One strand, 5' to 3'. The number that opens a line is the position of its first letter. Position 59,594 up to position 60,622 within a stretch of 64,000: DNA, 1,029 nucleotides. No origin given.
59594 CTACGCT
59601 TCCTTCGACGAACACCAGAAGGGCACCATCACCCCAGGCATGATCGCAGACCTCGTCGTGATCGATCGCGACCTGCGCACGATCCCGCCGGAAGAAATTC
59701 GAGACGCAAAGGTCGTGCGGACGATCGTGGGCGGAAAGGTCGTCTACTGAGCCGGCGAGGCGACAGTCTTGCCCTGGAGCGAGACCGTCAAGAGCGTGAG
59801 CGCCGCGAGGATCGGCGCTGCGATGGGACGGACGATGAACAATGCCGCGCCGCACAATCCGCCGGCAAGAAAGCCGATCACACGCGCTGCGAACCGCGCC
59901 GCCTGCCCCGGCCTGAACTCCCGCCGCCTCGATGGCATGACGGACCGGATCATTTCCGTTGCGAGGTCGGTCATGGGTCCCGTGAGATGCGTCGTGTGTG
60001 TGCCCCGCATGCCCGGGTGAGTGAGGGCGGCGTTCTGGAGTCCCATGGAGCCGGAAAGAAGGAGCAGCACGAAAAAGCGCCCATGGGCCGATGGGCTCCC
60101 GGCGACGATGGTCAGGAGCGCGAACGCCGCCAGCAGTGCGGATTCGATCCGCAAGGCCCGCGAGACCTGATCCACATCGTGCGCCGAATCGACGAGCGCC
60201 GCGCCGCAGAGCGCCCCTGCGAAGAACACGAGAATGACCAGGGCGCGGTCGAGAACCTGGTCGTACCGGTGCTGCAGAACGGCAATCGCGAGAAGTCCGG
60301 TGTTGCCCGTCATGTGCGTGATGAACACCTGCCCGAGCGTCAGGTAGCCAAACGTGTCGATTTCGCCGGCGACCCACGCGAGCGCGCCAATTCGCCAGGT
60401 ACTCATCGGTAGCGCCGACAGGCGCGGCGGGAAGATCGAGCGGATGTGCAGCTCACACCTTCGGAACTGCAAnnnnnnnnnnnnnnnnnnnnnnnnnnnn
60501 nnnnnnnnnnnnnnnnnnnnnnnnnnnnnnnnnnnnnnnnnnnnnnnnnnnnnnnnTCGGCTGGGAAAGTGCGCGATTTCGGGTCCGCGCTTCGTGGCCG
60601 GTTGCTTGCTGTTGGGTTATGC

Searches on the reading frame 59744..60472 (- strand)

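Call 51: search_protein_families(library=pfam, proteins=[window:59744-60472:-], max_evalue=0.001)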
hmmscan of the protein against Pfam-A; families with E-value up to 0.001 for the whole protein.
window:59744-60472:- (242 aa): 1 family
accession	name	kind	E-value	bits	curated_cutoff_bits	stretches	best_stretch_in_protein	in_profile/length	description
PF06912.16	DUF1275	-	4.5e-33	115.1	25.4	1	30-230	4-190/193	Protein of unknown function (DUF1275)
